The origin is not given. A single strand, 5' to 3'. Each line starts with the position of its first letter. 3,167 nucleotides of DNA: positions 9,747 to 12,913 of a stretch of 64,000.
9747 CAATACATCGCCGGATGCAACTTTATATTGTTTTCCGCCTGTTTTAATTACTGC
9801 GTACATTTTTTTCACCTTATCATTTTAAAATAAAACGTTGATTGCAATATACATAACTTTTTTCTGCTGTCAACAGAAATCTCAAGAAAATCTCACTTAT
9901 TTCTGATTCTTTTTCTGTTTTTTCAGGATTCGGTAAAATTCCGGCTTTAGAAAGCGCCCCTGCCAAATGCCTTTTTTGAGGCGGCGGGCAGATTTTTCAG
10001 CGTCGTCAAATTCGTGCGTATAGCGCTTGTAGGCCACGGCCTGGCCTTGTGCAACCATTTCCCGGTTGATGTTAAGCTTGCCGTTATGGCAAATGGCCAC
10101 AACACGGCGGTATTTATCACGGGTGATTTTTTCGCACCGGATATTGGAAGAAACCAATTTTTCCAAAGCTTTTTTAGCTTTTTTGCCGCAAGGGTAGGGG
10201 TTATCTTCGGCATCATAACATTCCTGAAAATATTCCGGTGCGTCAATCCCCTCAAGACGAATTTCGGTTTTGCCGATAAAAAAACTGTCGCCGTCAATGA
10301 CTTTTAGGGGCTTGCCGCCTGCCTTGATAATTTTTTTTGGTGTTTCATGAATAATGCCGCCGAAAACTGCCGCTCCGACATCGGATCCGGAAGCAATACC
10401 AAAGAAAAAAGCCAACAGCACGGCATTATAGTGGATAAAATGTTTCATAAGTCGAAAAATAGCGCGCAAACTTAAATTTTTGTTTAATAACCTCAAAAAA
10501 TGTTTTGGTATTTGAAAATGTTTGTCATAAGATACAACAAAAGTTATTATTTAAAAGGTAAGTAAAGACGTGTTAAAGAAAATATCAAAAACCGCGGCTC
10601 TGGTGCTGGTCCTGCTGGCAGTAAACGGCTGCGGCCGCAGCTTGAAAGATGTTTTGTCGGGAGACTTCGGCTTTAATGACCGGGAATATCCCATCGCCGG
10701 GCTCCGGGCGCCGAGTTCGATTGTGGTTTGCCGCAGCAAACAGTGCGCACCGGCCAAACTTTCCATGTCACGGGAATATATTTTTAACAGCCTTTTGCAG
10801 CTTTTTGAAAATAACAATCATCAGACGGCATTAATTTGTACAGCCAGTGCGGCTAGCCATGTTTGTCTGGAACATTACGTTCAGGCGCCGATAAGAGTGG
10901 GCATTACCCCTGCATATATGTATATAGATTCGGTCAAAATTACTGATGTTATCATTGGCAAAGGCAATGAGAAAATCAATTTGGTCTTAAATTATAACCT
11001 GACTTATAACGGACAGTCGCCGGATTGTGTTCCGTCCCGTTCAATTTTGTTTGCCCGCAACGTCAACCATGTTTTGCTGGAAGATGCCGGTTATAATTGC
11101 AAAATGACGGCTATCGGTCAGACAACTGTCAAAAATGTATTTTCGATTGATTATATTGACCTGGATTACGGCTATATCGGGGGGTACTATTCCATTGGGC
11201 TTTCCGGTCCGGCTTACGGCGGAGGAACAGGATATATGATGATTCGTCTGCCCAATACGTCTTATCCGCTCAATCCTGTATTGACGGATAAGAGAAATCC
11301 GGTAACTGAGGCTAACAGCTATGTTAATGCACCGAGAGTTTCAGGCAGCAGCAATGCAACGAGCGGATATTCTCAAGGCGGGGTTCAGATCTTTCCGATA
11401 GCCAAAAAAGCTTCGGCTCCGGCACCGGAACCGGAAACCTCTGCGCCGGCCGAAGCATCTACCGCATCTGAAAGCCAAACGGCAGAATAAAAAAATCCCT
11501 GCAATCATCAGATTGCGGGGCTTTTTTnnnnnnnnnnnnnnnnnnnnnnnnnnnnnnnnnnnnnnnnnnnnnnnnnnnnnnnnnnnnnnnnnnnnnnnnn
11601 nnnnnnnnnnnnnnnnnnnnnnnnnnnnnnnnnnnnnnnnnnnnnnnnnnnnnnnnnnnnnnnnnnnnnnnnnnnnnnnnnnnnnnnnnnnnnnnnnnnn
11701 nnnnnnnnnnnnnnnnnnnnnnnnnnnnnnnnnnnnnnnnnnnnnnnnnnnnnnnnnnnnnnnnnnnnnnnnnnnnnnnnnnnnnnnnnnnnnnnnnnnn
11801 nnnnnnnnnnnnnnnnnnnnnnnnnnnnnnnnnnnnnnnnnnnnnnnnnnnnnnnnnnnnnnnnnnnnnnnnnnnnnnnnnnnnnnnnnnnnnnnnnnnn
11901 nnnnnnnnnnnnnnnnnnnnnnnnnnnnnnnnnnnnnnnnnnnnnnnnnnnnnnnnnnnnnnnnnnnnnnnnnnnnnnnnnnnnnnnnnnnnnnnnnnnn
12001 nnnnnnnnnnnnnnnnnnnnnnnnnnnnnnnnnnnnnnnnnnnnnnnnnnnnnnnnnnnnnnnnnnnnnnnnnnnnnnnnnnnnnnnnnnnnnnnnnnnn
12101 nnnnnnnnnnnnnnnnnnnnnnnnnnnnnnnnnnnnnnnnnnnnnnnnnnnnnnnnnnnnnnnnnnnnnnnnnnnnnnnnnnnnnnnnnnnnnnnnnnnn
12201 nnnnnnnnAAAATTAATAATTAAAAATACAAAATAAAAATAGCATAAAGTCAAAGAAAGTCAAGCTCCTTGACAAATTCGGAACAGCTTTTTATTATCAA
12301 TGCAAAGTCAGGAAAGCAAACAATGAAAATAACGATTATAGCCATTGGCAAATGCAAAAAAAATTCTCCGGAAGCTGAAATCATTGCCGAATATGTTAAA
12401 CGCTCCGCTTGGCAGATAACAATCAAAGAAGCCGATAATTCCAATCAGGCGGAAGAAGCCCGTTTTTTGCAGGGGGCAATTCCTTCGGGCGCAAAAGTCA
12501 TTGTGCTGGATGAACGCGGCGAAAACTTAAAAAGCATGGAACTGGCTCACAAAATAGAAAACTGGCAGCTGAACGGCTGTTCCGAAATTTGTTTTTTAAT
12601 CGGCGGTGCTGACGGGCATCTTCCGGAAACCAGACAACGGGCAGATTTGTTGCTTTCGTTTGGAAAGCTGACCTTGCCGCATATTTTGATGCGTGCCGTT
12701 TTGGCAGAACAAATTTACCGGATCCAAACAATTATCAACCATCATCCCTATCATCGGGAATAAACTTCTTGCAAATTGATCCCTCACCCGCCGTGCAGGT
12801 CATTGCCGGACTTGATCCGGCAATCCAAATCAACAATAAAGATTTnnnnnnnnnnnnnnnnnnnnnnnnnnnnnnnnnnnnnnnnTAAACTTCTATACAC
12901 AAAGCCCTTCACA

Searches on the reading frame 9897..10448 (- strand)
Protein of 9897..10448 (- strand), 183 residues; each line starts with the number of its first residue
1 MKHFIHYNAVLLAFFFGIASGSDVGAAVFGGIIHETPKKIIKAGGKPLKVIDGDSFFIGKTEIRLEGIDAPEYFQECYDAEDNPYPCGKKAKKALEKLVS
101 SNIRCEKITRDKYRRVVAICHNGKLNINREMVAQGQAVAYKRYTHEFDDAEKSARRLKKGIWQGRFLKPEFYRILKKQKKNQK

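Call 82: search_protein_families(library=pfam, proteins=[window:9897-10448:-], max_evalue=0.001)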
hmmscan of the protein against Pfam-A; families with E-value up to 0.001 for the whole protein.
window:9897-10448:- (183 aa): 1 family
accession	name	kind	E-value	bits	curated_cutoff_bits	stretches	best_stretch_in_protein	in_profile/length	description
PF00565.23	SNase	-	2.4e-16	60.6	21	1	63-163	2-106/107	Staphylococcal nuclease homologue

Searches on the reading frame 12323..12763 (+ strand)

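Call 82: search_protein_families(library=pfam, proteins=[window:12323-12763:+], max_evalue=0.001)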
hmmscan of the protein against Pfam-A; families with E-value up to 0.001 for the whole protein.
window:12323-12763:+ (146 aa): 1 family
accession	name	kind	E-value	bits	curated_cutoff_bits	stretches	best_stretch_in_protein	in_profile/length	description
PF02590.22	SPOUT_MTase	-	4.9e-43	147.2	27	1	1-144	1-154/154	Predicted SPOUT methyltransferase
